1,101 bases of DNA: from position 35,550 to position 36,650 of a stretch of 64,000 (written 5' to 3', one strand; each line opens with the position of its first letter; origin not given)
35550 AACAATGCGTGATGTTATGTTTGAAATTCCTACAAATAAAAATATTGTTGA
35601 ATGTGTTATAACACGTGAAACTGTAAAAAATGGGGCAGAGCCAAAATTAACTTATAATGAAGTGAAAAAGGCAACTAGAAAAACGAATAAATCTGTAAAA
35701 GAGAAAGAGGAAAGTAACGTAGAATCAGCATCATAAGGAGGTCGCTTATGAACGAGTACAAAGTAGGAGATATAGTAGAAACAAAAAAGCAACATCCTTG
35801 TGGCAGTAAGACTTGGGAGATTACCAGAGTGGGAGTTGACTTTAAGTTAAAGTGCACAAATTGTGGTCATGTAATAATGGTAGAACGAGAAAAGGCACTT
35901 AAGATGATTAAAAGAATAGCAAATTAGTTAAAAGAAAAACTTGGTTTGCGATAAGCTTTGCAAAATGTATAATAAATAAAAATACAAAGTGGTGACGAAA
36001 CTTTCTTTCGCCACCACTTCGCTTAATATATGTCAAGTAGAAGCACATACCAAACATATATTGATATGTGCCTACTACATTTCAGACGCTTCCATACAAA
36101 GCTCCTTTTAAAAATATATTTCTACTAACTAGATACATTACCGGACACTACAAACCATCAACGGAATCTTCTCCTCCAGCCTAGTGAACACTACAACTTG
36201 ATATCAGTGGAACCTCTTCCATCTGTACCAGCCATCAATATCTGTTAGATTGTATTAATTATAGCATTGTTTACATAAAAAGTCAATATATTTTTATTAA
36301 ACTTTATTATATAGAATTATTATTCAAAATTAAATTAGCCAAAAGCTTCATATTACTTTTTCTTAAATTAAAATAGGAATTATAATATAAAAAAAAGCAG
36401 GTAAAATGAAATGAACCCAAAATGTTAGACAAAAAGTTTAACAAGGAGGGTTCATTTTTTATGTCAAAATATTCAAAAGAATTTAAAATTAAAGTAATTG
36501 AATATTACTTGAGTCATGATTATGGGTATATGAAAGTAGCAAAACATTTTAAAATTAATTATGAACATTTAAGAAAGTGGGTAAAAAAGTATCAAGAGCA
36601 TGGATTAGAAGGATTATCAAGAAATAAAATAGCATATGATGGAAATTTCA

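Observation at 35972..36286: Orphan promoter-to-terminator unit with internal repeats: candidate novel sRNA (or mini-peptide locus)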

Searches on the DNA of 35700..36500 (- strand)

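Call 4: search_rna_families(source=window, start=35700, end=36500, threshold=evalue, max_evalue=10, show_alignments=3)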
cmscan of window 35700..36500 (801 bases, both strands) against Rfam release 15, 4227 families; matches with E-value up to 10: 9.
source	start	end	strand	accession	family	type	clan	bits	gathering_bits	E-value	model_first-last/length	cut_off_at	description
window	35918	36019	+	RF01816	RsaA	Gene; sRNA;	-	22.9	50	0.22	1-134/134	no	RNA Staph. aureus A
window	35928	35964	+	RF01375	CRISPR-DR62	Gene; CRISPR;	-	21.4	45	5.3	1-37/37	no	CRISPR RNA direct repeat element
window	35948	36028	-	RF04348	Plastid-psbM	Cis-reg;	-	20.6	52.7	3.9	1-79/79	no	Plastid-psbM 3UTR RNA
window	36029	36086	+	RF00932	mir-471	Gene; miRNA;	-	18.9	80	0.59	1-66/66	no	mir-471 microRNA precursor family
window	35973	36029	-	RF00908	MIR529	Gene; miRNA;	-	17.6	75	0.43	1-131/131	no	MIR529 microRNA precursor family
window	35987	36019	-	RF03747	mir-4536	Gene; miRNA;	-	17.5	76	3.7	1-88/88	no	mir-4536 microRNA precursor family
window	35903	36071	-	RF01464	rliA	Gene; sRNA;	-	17.4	50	0.64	1-224/224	no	Listeria sRNA rliA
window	35890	35965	+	RF02183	ST7-OT3_1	Gene; lncRNA;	-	17.4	50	4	1-79/79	no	ST7 overlapping transcript 3 conserved region 1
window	35921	36021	+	RF02653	StyR-143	Gene; sRNA;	-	12.5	176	9.1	1-144/144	no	Salmonella enterica Typhi npcRNA 143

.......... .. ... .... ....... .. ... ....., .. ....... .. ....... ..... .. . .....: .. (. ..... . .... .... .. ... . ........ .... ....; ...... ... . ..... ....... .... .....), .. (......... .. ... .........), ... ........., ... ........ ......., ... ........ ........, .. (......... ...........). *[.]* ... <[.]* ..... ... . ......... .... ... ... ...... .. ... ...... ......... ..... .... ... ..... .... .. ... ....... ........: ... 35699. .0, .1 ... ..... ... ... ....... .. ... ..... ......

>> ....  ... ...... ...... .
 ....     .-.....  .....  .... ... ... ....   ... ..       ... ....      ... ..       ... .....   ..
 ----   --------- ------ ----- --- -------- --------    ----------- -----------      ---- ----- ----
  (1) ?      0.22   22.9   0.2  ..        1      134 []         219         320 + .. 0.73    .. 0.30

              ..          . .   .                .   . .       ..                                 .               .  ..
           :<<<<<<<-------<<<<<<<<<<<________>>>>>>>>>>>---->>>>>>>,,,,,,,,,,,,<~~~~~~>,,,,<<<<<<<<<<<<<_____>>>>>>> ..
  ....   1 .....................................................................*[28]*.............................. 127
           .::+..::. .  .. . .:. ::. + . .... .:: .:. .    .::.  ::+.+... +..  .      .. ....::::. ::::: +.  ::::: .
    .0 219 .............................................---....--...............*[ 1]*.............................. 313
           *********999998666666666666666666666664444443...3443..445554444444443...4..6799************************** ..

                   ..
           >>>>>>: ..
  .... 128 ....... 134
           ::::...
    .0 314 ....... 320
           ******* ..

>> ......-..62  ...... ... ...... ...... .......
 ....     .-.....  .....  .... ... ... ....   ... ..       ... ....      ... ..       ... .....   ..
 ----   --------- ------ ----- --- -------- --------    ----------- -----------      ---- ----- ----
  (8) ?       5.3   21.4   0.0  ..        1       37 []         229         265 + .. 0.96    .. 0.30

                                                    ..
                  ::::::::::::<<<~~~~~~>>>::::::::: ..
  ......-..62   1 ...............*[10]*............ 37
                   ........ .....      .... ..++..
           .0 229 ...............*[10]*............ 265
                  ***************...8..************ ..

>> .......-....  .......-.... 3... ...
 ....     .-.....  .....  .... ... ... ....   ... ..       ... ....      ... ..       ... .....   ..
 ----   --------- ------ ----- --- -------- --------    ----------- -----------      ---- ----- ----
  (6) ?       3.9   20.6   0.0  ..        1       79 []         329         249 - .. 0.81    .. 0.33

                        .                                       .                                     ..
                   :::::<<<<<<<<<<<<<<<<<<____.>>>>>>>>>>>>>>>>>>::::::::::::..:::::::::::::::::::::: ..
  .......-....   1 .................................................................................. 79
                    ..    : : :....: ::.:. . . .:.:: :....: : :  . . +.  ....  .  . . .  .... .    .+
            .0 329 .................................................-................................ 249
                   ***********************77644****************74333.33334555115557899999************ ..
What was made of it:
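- On Any Rfam 15 family: All of them rest on the terminator hairpin (call 4).
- Closest known: Riboswitch-bearing or riboswitch-derived small RNAs. Different: No Rfam family matches, even at E<=10 (call 4).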

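Call 53: build_rna_model(alignment_id=A5, structure=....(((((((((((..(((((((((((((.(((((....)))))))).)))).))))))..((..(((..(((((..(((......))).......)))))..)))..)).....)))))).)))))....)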
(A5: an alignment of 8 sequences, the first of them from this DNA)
Model R1 built from alignment A5 (8 sequences, 132 columns); structure: as given.
model positions 131; base pairs 42; branch points 1; effective number of sequences 0.91; information 0.59 bits per position. Calibrated on 0.2 Mb of random sequence (short: E-values are rough).
structure used (alignment columns):
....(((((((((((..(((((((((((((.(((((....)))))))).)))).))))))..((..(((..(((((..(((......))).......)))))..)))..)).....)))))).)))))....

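Call 54: search_with_rna_model(model_id=R1, sources=[window, L013, L014, L015, L016, L017, L018, L019, L020, L021, L022, L023, L024, L025, L026, L027, L028, L029, L030, L031, L032, L033, L034, L035, L036, L037, L038, L039, L040, L041, L042, L043, L044, L045, L046, L047, L048, L049, L050, L051, L052, L053, L054, L055, L056, L057, L058, L059, L060, L061, L062, L063, L064, L065, L066, L067, L068, L069, L070, L071, L072, L073, L074, L075, L076, L077, L078, L079, L080, L081, L082, L083, L084, L085, L086, L087, L088, L089, L090, L091, L093, L098, L099, L100], max_evalue=10)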
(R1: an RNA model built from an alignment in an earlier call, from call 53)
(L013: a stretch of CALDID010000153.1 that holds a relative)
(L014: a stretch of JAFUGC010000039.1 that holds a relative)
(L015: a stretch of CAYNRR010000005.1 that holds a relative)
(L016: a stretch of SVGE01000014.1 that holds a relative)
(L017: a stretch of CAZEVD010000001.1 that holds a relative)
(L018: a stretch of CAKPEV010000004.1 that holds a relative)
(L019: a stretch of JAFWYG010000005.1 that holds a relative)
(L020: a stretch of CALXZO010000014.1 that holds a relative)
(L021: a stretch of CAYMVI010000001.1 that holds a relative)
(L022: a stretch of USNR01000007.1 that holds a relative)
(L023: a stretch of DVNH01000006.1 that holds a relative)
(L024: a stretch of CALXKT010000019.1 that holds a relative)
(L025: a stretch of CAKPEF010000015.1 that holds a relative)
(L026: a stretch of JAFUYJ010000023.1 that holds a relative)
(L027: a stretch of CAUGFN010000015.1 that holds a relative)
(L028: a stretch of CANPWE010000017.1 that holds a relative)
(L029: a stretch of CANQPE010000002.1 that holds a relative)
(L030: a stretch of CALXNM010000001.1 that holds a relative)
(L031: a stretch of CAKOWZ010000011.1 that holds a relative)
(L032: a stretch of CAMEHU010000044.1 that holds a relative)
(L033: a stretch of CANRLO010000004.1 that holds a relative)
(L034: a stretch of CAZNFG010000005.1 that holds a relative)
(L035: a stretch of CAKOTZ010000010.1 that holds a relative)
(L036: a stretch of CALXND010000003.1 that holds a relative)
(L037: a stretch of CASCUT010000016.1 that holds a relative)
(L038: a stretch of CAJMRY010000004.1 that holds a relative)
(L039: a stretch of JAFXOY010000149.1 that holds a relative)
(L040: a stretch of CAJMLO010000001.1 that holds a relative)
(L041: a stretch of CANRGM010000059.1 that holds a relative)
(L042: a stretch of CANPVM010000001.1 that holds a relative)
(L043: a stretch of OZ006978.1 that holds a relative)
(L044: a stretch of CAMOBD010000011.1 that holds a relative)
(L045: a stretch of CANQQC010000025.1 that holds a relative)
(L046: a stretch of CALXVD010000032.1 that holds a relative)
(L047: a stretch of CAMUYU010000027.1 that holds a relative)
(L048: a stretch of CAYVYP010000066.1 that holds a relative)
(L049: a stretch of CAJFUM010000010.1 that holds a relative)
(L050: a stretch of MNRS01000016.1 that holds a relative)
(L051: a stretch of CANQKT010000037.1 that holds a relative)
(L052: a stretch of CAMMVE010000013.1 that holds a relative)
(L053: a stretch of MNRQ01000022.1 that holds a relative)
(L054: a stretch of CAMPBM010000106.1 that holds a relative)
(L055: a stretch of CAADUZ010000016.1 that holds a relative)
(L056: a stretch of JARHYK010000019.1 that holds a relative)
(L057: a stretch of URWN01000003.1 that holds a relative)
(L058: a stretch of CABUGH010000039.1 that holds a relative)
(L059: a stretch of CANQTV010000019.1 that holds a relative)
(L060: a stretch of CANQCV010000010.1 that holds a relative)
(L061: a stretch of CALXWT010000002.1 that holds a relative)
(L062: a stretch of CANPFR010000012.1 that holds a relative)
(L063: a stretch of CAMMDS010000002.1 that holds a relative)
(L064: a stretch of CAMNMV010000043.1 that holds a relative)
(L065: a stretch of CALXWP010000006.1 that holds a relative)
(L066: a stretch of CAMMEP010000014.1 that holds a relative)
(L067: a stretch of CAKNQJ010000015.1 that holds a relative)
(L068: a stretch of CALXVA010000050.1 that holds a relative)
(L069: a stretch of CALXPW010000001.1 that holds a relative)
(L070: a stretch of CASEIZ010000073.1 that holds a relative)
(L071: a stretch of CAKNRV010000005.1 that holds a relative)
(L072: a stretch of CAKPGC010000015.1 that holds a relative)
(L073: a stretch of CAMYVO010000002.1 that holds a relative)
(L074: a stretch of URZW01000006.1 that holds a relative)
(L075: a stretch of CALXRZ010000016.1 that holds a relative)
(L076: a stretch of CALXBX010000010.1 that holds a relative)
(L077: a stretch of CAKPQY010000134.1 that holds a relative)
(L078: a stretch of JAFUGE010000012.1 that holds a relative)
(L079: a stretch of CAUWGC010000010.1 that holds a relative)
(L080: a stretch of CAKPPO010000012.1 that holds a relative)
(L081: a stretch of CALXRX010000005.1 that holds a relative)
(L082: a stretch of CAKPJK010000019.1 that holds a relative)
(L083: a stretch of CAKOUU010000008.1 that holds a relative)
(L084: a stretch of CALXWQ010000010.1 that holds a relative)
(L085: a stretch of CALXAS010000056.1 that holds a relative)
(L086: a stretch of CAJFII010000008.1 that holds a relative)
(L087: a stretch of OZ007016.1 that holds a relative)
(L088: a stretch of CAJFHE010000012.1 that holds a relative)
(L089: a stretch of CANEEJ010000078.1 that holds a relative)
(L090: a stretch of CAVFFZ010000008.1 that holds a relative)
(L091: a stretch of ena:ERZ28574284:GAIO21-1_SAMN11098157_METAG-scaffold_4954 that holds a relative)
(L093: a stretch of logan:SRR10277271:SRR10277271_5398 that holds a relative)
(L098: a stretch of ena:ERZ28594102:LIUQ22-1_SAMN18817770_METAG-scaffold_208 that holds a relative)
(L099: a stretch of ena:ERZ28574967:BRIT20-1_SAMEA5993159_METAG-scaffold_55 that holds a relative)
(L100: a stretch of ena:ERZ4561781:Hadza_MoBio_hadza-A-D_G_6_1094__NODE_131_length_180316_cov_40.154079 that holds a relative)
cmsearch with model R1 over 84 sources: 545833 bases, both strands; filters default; matches with E-value up to 10: 3.
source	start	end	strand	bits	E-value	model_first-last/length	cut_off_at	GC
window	36121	36252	-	134.8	2.7e-30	1-131/131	no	0.42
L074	4564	4613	+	13.6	4.9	1-131/131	no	0.22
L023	961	1055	+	12.5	9.1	1-131/131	no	0.26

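Call 63: search_with_rna_model(model_id=R1, sources=[L103, L104, L105, L011, L012, L092, L094, L095, L096, L102], max_evalue=1)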
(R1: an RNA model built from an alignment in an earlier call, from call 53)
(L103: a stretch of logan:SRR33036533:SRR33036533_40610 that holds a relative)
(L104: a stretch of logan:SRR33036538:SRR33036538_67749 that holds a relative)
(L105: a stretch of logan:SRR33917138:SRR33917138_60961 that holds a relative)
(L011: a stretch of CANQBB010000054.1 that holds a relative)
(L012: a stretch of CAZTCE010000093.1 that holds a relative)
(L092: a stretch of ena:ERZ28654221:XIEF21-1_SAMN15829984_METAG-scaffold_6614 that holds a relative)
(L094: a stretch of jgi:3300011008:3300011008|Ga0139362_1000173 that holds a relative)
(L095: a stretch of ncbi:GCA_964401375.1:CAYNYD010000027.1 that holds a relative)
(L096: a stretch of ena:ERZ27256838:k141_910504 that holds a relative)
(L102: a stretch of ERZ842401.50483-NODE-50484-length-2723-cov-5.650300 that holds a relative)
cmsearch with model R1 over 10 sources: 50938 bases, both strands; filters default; matches with E-value up to 1: 8.
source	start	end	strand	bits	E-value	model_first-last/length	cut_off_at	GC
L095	3749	3878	-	149.5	5.3e-35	1-131/131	no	0.37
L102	356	486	-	148.4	1e-34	1-131/131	no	0.37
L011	1186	1315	-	146.2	3.7e-34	1-131/131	no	0.37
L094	4214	4344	-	144.2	1.2e-33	1-131/131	no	0.35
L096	4258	4388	-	143.6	1.6e-33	1-131/131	no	0.36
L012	713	842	-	141.5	5.5e-33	1-131/131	no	0.38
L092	4413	4542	-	140.4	1e-32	1-131/131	no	0.39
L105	4159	4291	-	127.3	1.8e-29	1-131/131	no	0.36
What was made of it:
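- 36125..36248 (-): 5' domain, a three-way junction of about 125 nt. P1 is 36248-36238 paired with 36136-36125. P2 is 36235-36193 (apical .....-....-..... at 36221-36208). P3 is 36190-36142 (apical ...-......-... at 36174-36163). Covariance model R1 scores 127-150 bits in all members (calls 54, 63).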

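Call 71: build_rna_model(alignment_id=A7, structure=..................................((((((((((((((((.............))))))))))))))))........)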
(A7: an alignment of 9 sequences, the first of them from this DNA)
Model R2 built from alignment A7 (9 sequences, 87 columns); structure: as given.
model positions 81; base pairs 16; branch points 0; effective number of sequences 3.15; information 0.7 bits per position. Calibrated on 0.2 Mb of random sequence (short: E-values are rough).
structure used (alignment columns):
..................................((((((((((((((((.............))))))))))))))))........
